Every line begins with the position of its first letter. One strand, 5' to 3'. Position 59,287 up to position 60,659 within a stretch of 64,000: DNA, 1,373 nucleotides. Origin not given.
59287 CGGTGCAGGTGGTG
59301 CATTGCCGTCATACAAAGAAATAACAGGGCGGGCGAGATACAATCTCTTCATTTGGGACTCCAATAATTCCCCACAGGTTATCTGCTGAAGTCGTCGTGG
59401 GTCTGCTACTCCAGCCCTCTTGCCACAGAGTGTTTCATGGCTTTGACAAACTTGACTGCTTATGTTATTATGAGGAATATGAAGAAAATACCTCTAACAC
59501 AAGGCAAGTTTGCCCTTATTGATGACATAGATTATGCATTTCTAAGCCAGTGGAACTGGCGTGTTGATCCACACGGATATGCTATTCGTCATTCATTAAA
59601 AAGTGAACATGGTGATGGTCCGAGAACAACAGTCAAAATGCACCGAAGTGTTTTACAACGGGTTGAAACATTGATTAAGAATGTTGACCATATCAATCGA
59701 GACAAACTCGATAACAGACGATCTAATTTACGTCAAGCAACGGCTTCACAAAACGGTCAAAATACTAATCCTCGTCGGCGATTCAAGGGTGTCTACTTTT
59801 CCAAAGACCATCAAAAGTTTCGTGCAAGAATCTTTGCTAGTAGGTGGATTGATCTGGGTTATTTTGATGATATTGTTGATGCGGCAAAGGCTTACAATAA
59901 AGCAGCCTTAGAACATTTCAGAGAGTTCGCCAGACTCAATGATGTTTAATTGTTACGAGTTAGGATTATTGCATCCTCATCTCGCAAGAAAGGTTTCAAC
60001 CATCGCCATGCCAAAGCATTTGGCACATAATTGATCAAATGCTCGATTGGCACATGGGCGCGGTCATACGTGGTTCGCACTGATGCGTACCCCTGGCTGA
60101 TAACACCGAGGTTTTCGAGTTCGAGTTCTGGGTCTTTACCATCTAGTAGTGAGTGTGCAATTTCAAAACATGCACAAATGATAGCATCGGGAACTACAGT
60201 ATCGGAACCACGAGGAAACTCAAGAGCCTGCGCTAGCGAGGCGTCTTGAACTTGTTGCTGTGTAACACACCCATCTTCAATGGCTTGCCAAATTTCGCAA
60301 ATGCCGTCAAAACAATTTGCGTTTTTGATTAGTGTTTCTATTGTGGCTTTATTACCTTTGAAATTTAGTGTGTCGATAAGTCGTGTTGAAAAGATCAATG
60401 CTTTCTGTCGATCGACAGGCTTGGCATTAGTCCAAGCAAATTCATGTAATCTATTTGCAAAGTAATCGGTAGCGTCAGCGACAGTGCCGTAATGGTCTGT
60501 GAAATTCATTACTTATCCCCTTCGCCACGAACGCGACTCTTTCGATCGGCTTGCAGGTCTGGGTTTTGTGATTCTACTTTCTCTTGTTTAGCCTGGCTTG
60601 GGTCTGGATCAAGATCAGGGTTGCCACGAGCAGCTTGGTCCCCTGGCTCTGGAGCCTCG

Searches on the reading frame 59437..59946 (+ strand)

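Call 63: search_protein_families(library=phrogs, proteins=[window:59437-59946:+], max_evalue=0.01)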
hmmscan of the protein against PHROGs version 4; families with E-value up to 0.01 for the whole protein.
window:59437-59946:+ (170 aa): 10 families
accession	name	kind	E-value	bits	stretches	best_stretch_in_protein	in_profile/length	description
phrog_99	-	DNA, RNA and nucleotide metabolism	8.3e-32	112.3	1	65-169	157-268/383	HNH endonuclease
phrog_4578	-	DNA, RNA and nucleotide metabolism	6.2e-19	69.2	1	62-168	12-122/130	HNH endonuclease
phrog_374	-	DNA, RNA and nucleotide metabolism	1.5e-10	41.5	1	82-167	325-413/617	HNH endonuclease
phrog_3593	-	DNA, RNA and nucleotide metabolism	4.5e-08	34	1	82-161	112-197/210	HNH endonuclease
phrog_36769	-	unknown function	7.9e-08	33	1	64-132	240-318/367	-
phrog_953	-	DNA, RNA and nucleotide metabolism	1.7e-07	31.9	1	116-167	315-368/420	HNH endonuclease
phrog_59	-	DNA, RNA and nucleotide metabolism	1.4e-06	29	1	56-154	183-257/423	HNH endonuclease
phrog_959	-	DNA, RNA and nucleotide metabolism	3.4e-05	24.6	1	61-111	53-107/138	HNH endonuclease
phrog_35306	-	unknown function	0.0027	19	1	111-156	26-72/90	-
phrog_30377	-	DNA, RNA and nucleotide metabolism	0.007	17.5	0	82-128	27-73/82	HNH endonuclease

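Call 64: search_protein_families(library=pfam, proteins=[window:59437-59946:+], max_evalue=0.01)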
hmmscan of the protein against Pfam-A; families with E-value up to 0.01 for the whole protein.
window:59437-59946:+ (170 aa): 2 families
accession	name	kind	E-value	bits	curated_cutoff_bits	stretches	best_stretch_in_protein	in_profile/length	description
PF13392.12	HNH_3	-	1.2e-08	34.9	24.8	1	82-107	20-45/46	HNH endonuclease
PF00847.26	AP2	-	0.0012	19.5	33.3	1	115-159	2-50/54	AP2 domain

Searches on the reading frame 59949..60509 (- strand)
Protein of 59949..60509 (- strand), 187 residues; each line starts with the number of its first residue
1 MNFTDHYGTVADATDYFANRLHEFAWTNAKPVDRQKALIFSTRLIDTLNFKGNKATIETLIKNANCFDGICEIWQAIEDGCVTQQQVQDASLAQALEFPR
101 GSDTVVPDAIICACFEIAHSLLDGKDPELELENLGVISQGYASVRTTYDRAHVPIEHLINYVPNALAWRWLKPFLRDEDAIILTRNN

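Call 63: search_protein_families(library=phrogs, proteins=[window:59949-60509:-], max_evalue=0.01)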
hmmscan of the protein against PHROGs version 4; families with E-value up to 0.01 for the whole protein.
window:59949-60509:- (187 aa): 1 family
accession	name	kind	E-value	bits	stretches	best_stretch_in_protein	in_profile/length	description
phrog_477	-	connector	1.2e-12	49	1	5-147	21-146/220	head-tail adaptor Ad1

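Call 64: search_protein_families(library=pfam, proteins=[window:59949-60509:-], max_evalue=0.01)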
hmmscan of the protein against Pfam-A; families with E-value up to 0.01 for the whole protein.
window:59949-60509:- (187 aa): 1 family
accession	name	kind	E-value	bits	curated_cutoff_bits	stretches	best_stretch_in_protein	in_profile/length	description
PF20557.3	DnaT_2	-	9.5e-09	35.8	27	1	5-56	15-65/168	Putative DnaT-like ssDNA binding protein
